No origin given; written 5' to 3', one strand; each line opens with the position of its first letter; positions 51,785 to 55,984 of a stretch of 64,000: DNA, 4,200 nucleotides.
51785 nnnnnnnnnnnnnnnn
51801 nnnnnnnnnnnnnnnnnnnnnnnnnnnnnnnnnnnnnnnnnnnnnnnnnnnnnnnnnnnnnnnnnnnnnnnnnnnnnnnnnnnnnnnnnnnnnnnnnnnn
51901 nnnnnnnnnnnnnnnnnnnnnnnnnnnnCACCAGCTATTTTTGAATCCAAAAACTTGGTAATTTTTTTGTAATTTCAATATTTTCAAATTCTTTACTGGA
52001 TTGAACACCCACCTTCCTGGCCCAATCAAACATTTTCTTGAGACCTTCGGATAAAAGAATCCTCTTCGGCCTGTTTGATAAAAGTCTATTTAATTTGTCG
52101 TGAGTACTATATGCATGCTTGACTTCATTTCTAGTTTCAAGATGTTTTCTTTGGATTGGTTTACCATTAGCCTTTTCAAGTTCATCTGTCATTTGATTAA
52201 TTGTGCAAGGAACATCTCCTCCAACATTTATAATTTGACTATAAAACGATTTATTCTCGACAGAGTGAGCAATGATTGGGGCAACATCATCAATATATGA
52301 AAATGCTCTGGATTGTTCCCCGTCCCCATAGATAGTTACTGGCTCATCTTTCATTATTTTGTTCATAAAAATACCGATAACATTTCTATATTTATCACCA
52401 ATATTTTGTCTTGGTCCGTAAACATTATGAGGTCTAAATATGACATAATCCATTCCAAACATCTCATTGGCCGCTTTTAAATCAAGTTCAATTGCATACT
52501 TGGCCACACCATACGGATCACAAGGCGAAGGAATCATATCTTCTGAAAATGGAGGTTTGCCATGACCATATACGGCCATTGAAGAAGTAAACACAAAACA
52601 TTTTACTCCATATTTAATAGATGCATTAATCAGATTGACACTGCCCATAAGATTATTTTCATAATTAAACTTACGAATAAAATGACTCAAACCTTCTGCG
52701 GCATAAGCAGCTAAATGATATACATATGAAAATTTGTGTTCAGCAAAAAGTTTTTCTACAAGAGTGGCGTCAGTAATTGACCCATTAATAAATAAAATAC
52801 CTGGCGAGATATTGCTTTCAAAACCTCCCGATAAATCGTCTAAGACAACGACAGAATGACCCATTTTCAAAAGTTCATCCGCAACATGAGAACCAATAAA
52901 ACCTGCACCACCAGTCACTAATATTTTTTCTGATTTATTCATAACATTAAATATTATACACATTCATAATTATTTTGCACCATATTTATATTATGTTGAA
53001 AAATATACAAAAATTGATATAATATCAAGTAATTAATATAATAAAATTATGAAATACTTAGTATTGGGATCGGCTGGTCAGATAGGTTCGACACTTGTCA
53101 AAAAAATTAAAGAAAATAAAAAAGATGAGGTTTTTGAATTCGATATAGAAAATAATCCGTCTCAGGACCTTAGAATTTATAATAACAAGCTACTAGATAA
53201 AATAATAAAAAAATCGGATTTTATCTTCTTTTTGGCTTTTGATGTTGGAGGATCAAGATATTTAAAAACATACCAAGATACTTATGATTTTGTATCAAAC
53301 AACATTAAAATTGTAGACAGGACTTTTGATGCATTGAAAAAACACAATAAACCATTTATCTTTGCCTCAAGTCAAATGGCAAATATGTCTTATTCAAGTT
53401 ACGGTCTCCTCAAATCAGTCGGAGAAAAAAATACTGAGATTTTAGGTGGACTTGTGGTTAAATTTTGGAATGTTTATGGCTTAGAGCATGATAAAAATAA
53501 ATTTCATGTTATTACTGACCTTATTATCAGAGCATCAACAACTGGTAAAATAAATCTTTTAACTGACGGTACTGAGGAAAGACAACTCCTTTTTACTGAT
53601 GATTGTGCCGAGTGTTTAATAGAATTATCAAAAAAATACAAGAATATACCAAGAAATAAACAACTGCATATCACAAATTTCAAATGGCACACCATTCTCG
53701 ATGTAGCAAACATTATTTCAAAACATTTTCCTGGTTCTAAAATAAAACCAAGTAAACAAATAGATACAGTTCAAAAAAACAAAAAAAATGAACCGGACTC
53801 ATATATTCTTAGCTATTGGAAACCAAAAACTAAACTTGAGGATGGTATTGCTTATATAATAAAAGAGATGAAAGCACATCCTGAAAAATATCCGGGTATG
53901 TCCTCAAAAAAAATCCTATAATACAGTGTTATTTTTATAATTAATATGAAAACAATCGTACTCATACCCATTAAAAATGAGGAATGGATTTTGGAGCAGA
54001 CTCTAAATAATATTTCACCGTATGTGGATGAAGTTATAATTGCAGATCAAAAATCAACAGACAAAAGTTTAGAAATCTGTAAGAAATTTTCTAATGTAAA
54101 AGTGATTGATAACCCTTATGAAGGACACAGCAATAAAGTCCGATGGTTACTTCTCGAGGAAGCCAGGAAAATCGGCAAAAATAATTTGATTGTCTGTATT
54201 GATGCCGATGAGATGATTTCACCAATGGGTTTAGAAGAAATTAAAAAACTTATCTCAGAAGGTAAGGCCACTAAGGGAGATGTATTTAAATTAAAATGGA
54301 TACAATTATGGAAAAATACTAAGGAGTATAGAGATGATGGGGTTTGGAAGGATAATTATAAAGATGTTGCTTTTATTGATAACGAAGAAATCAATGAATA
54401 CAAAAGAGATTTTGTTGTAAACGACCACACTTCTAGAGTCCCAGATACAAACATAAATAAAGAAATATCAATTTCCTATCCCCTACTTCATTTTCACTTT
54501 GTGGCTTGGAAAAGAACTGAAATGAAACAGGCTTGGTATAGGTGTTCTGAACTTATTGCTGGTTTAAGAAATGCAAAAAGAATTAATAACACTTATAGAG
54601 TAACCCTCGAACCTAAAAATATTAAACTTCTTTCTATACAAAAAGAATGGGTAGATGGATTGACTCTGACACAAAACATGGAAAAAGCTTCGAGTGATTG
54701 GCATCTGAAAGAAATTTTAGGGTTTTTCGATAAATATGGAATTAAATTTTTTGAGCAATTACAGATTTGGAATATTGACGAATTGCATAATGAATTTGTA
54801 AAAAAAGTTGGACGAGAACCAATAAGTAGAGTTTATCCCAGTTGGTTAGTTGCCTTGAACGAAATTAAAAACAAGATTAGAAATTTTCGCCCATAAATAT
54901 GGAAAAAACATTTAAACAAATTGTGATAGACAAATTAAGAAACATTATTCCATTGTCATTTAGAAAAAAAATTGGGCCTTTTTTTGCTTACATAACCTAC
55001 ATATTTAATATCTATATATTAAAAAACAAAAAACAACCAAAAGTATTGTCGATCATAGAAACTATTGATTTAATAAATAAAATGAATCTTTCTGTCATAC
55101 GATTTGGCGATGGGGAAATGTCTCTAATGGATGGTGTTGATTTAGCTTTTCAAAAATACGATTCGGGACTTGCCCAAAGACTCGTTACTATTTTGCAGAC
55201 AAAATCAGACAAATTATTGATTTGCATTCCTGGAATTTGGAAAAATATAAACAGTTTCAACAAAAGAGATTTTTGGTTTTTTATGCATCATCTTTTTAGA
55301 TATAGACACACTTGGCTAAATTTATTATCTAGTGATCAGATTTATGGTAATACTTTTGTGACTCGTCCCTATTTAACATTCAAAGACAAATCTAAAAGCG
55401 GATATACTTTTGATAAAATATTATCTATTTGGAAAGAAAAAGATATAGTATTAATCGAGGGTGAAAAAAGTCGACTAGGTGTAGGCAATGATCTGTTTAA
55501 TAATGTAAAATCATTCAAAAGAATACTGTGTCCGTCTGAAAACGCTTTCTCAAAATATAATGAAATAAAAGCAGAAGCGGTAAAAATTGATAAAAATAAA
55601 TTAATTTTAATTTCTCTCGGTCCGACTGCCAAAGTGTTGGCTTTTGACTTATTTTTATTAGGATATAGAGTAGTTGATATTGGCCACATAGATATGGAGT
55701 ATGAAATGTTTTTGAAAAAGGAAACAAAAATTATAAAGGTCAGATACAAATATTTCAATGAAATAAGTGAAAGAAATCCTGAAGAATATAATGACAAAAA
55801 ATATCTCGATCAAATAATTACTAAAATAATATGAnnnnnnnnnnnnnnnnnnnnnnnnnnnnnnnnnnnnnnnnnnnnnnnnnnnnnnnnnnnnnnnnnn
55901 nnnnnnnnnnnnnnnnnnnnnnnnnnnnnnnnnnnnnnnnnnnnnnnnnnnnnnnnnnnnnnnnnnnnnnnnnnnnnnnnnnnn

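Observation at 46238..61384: Surface-glycan / candidate protein O-glycosylation island with both alpha-1,2 and alpha-1,3 fucosyltransferases (Lewis-antigen-like chemistry)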

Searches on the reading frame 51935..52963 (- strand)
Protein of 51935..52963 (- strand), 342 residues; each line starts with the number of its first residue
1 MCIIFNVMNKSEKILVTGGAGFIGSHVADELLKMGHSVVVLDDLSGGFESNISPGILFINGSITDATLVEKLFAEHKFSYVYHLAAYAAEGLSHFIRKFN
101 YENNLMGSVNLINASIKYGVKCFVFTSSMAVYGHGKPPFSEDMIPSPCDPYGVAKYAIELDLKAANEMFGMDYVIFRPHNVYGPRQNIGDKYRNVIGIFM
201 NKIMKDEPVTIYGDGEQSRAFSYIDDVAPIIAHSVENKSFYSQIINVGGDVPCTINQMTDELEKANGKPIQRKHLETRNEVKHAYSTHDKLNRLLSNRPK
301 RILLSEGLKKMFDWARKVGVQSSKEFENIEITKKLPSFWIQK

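Call 3: search_protein_families(library=pfam, proteins=[window:51935-52963:-], max_evalue=0.01)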
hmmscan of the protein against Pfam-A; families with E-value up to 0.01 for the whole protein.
window:51935-52963:- (342 aa): 11 families
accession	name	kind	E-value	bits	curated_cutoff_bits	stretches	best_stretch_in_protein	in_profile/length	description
PF01370.27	Epimerase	-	8.1e-58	196.1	20.9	1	14-248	1-240/240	NAD dependent epimerase/dehydratase family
PF16363.11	GDP_Man_Dehyd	-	1.7e-38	133.4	27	1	15-285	1-297/332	GDP-mannose 4,6 dehydratase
PF01073.25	3Beta_HSD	-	1.8e-16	60.4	22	1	15-228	1-222/280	3-beta hydroxysteroid dehydrogenase/isomerase family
PF02719.21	Polysacc_synt_2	-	2.2e-16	60.3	20.2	1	14-273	1-254/293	Polysaccharide biosynthesis protein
PF04321.23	RmlD_sub_bind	-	2.2e-16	60.2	27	1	13-239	2-201/287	RmlD substrate binding domain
PF13460.12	NAD_binding_10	-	7e-10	39.5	27.2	1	18-181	1-146/184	NAD(P)H-binding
PF05368.20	NmrA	-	1.1e-08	35.5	27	1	11-128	2-107/298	NmrA-like family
PF07993.18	NAD_binding_4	-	6.7e-06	25.9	20.1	0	101-204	109-231/258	Male sterility protein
PF00106.31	adh_short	-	0.0012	18.8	26.6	1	13-75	2-70/195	short chain dehydrogenase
PF02254.24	TrkA_N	-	0.002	18.9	23.8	1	19-72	5-58/116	TrkA-N domain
PF08659.16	KR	-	0.0088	16.4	22.6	0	14-42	3-31/180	KR domain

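Call 11: search_protein_families(library=ncbifam, proteins=[window:51935-52963:-], max_evalue=0.001)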
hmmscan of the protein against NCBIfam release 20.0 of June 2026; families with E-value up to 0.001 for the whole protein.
window:51935-52963:- (342 aa): 30 families (the best 25 are shown)
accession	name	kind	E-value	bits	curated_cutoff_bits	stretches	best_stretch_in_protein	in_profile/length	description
TIGR01179.1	galE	equivalog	1.9e-48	165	262.3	1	13-317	1-327/332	UDP-glucose 4-epimerase GalE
TIGR04180.1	EDH_00030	hypoth_equivalog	8.7e-32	110.4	475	1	14-299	1-294/297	NAD-dependent 4,6-dehydratase LegB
TIGR01181.1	dTDP_gluc_dehyt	equivalog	1.1e-31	110.2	365.1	1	13-316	1-312/321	dTDP-glucose 4,6-dehydratase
TIGR02197.1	heptose_epim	equivalog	3.2e-31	108.7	274.6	1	14-310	1-308/316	ADP-glyceromanno-heptose 6-epimerase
NF011728.1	PRK15181.1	equivalog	1.7e-29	102.9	760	1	12-315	16-337/348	Vi polysaccharide biosynthesis UDP-N-acetylglucosaminuronic acid C-4 epimerase TviC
NF007956.0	PRK10675.1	subfamily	1.8e-26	93.1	394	1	13-302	2-317/338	UDP-glucose 4-epimerase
NF047922.1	GDPFucSynFcl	equivalog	3.9e-22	79.1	500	1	12-314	3-300/308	GDP-L-fucose synthase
NF007490.0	PRK10084.1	subfamily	3.4e-17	62.5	649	2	13-118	2-114/361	dTDP-glucose 4,6-dehydratase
TIGR03466.1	HpnA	hypoth_equivalog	1.8e-16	59.9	367.65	1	13-186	2-175/327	hopanoid-associated sugar epimerase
NF008360.0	PRK11150.1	equivalog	1e-15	57.8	452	1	14-285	2-272/310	ADP-glyceromanno-heptose 6-epimerase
NF043036.1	ErythonDh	equivalog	3.7e-15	55.9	325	1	13-160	2-158/321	D-erythronate dehydrogenase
NF008872.0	PRK11908.1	equivalog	4e-15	55.7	294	1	12-249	2-253/349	bifunctional UDP-4-keto-pentose/UDP-xylose synthase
NF007582.0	PRK10217.1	equivalog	4.2e-15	55.7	698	1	12-250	2-254/355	dTDP-glucose 4,6-dehydratase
NF005998.1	PRK08125.1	equivalog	3.3e-14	52.2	777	1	7-269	311-588/649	bifunctional UDP-4-amino-4-deoxy-L-arabinose formyltransferase/UDP-glucuronic acid oxidase ArnA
NF042422.1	oxyalk_red_OleD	equivalog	3.5e-14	52.9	580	1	13-275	2-259/329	2-alkyl-3-oxoalkanoate reductase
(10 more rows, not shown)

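Call 24: search_solved_structures(query=window:51935-52963:-, max_evalue=1e-20)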
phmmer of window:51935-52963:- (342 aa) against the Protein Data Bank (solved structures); distinct sequences matched with E-value up to 1e-20: 55.
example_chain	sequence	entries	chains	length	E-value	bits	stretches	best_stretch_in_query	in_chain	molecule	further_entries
4zrm_A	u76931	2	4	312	3.6e-57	197.2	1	13-317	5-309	UDP-glucose 4-epimerase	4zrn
6wjb_A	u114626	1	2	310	1.8e-48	168.6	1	11-312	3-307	NAD-dependent epimerase/dehydratase family protein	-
6wj9_A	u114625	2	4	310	1.7e-47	165.4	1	11-312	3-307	NAD-dependent epimerase/dehydratase family protein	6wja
6dnt_A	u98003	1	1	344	5.7e-45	157.1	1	10-314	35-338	NAD-dependent epimerase/dehydratase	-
6bwl_A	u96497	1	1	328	6.2e-40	140.5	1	13-326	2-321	Pal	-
2p5u_A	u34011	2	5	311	1.2e-37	133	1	13-268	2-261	UDP-glucose 4-epimerase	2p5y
6zl6_A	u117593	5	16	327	1.5e-36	129.4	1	13-317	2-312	Epimerase domain-containing protein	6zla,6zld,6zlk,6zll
6zlj_A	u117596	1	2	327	5.4e-36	127.6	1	13-317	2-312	Epimerase domain-containing protein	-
6pmh_A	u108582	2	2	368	1.8e-34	122.6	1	13-315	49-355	UDP-glucose 4-epimerase related protein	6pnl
7ys8_A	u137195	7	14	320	9.1e-32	113.7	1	14-316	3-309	UDP-glucose 4-epimerase | UDP-glucose 4-epimerase along with EC 5.1.3.2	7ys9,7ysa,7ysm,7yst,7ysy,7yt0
8rdg_A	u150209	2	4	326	2.8e-31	112.1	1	13-232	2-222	SDR family NAD(P)-dependent oxidoreductase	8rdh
8rdi_A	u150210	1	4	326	9.8e-31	110.3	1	13-232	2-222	SDR family NAD(P)-dependent oxidoreductase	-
4m55_A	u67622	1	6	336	9.5e-30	107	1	12-317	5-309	UDP-glucuronic acid decarboxylase 1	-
4gll_A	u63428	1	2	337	2.5e-29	105.7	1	12-317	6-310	UDP-glucuronic acid decarboxylase 1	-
2b69_A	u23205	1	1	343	2.5e-29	105.6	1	11-317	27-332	UDP-glucuronate decarboxylase 1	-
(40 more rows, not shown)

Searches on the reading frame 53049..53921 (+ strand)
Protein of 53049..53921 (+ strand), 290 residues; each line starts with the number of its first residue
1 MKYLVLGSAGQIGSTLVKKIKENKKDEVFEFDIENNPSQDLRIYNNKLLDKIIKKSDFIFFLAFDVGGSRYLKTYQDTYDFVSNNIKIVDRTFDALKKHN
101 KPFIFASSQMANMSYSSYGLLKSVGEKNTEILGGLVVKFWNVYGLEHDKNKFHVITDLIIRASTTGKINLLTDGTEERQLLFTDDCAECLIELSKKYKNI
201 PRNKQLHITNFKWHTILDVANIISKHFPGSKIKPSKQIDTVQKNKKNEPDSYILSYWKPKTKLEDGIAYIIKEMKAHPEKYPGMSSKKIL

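Call 3: search_protein_families(library=pfam, proteins=[window:53049-53921:+], max_evalue=0.01)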
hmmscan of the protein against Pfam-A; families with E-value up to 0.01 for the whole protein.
window:53049-53921:+ (290 aa): 3 families
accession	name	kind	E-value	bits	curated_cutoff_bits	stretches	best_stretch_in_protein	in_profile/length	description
PF01370.27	Epimerase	-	7.3e-19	68.6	20.9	1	4-206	2-237/240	NAD dependent epimerase/dehydratase family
PF04321.23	RmlD_sub_bind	-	6e-05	22.7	27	0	116-244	123-250/287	RmlD substrate binding domain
PF24692.1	DUF7659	-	0.0077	16.7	27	0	88-207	5-126/135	Family of unknown function (DUF7659)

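Call 11: search_protein_families(library=ncbifam, proteins=[window:53049-53921:+], max_evalue=0.001)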
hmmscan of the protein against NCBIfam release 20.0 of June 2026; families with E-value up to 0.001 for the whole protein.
window:53049-53921:+ (290 aa): 6 families
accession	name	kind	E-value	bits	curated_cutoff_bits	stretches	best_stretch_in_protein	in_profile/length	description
NF047922.1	GDPFucSynFcl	equivalog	1.4e-08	34.6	500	1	141-270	163-297/308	GDP-L-fucose synthase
TIGR02197.1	heptose_epim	equivalog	1.1e-07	31.4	274.6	1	4-109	2-115/316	ADP-glyceromanno-heptose 6-epimerase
NF008872.0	PRK11908.1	equivalog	3.8e-06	26.2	294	0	1-41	2-42/349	bifunctional UDP-4-keto-pentose/UDP-xylose synthase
NF047837.1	UDPAcbARedWbcJ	equivalog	1.4e-05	24.2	500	1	1-130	1-115/372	UDP-2-acetamido-2,6-beta-L-arabino-hexul-4-ose reductase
TIGR01181.1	dTDP_gluc_dehyt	equivalog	0.00025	20.2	365.1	0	136-272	175-309/321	dTDP-glucose 4,6-dehydratase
NF007490.0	PRK10084.1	subfamily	0.00028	20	649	0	1-32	1-32/361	dTDP-glucose 4,6-dehydratase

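Call 25: search_solved_structures(query=window:53049-53921:+, max_evalue=0.01)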
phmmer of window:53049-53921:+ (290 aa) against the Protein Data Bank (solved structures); distinct sequences matched with E-value up to 0.01: 17.
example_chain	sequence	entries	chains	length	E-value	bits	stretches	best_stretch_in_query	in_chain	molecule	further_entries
8ewu_A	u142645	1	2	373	3.3e-07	33.1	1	166-270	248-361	GDP-L-fucose synthase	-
6bwl_A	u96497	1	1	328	1.1e-05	28.1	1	135-279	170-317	Pal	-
4lk3_A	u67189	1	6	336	1.6e-05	27.6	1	136-272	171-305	UDP-glucuronic acid decarboxylase 1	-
4m55_A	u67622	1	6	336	1.6e-05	27.6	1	136-272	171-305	UDP-glucuronic acid decarboxylase 1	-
4gll_A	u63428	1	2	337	1.6e-05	27.6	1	136-272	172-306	UDP-glucuronic acid decarboxylase 1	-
2b69_A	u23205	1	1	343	1.8e-05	27.4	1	136-272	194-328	UDP-glucuronate decarboxylase 1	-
6zl6_A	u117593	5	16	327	1.9e-05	27.3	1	46-234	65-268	Epimerase domain-containing protein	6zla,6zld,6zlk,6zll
6zlj_A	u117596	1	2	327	3e-05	26.7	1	48-234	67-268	Epimerase domain-containing protein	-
8sg0_A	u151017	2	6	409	0.00019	24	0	163-283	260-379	GDP-mannose 3,5-epimerase | GDP-mannose 3,5 epimerase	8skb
8rdg_A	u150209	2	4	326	0.00087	21.9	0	132-227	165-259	SDR family NAD(P)-dependent oxidoreductase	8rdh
8rdi_A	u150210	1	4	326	0.0009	21.9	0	132-227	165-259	SDR family NAD(P)-dependent oxidoreductase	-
3aw9_A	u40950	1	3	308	0.0012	21.5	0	134-225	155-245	NAD-dependent epimerase/dehydratase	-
3icp_A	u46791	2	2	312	0.0021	20.7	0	134-225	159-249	NAD-dependent epimerase/dehydratase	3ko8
2c5e_A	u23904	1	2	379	0.005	19.4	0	38-109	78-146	GDP-MANNOSE-3', 5'-EPIMERASE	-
2c59_A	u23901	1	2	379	0.0052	19.4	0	38-109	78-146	GDP-MANNOSE-3', 5'-EPIMERASE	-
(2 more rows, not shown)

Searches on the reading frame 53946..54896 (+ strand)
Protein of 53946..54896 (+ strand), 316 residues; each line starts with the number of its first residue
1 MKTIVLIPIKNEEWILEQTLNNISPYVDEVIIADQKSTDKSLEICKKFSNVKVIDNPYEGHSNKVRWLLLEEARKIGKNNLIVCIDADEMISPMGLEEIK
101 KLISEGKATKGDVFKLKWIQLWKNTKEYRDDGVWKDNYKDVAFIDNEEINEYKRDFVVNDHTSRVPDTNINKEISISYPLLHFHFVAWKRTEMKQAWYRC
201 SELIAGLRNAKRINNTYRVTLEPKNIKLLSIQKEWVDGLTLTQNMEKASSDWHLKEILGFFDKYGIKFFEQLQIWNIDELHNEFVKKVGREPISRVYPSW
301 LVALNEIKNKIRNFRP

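Call 3: search_protein_families(library=pfam, proteins=[window:53946-54896:+], max_evalue=0.01)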
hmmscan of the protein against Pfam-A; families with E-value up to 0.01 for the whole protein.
window:53946-54896:+ (316 aa): 3 families
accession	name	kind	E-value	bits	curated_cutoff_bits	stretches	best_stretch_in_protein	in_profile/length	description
PF00535.33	Glycos_transf_2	-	1e-12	48.8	23.3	1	5-108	2-108/168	Glycosyl transferase family 2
PF13704.12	Glyco_tranf_2_4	-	8.7e-07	29.8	27.5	1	10-91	1-84/98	Glycosyl transferase family 2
PF10111.15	Glyco_tranf_2_2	-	0.00036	20.6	27.3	1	5-105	2-108/276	Glycosyltransferase like family 2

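Call 11: search_protein_families(library=ncbifam, proteins=[window:53946-54896:+], max_evalue=0.001)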
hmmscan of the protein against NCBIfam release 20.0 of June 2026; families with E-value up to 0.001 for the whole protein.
window:53946-54896:+ (316 aa): 3 families
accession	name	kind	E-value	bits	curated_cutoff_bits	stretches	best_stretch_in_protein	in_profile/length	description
TIGR04283.1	glyco_like_mftF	equivalog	3.5e-07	30.1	182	1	5-117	3-110/221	TIGR04283 family arsenosugar biosynthesis glycosyltransferase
TIGR04195.1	S_glycosyl_SunS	equivalog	0.00044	19.2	350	1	9-89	65-142/421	SunS family peptide S-glycosyltransferase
TIGR03937.1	PgaC_IcaA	equivalog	0.00059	18.9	422.3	1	5-95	49-142/407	poly-beta-1,6-N-acetyl-D-glucosamine synthase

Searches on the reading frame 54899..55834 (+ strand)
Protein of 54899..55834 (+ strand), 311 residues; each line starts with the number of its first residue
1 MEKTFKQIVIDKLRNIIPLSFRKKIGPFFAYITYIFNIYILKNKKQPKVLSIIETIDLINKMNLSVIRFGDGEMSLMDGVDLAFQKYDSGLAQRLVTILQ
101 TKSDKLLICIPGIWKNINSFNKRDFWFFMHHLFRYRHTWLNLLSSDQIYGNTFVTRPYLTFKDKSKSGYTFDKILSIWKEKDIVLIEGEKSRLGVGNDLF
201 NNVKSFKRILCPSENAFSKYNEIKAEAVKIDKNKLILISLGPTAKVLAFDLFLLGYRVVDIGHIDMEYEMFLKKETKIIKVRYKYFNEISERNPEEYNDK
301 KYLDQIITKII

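Call 3: search_protein_families(library=pfam, proteins=[window:54899-55834:+], max_evalue=0.01)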
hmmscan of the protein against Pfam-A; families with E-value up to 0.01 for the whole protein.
window:54899-55834:+ (311 aa): 1 family
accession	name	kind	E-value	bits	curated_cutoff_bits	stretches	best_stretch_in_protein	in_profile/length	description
PF08759.17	GT-D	-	2.6e-87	292.8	27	1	66-288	1-224/225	Glycosyltransferase GT-D fold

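Call 11: search_protein_families(library=ncbifam, proteins=[window:54899-55834:+], max_evalue=0.001)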
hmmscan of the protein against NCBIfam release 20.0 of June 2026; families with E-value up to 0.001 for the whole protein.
window:54899-55834:+ (311 aa): 1 family
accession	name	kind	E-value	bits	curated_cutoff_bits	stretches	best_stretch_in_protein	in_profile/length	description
TIGR03728.1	glyco_access_1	hypoth_equivalog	1.4e-96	323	290.75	1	49-310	1-264/265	SP_1767 family glycosyltransferase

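Call 23: search_solved_structures(query=window:54899-55834:+, max_evalue=0.01, show_alignments=1)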
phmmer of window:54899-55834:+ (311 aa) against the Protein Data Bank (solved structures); distinct sequences matched with E-value up to 0.01: 3.
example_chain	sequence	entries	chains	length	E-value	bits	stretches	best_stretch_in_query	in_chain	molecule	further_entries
4phr_A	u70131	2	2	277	2.1e-67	230.8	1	40-310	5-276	Putative glycosyltransferase (GalT1)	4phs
4pfx_A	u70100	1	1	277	3.5e-67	230.1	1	41-310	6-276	Putative glycosyltransferase (GalT1)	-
5v4a_A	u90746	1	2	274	1.5e-61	211.7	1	44-308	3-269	GLYCOSYLTRANSFERASE (DUF1792)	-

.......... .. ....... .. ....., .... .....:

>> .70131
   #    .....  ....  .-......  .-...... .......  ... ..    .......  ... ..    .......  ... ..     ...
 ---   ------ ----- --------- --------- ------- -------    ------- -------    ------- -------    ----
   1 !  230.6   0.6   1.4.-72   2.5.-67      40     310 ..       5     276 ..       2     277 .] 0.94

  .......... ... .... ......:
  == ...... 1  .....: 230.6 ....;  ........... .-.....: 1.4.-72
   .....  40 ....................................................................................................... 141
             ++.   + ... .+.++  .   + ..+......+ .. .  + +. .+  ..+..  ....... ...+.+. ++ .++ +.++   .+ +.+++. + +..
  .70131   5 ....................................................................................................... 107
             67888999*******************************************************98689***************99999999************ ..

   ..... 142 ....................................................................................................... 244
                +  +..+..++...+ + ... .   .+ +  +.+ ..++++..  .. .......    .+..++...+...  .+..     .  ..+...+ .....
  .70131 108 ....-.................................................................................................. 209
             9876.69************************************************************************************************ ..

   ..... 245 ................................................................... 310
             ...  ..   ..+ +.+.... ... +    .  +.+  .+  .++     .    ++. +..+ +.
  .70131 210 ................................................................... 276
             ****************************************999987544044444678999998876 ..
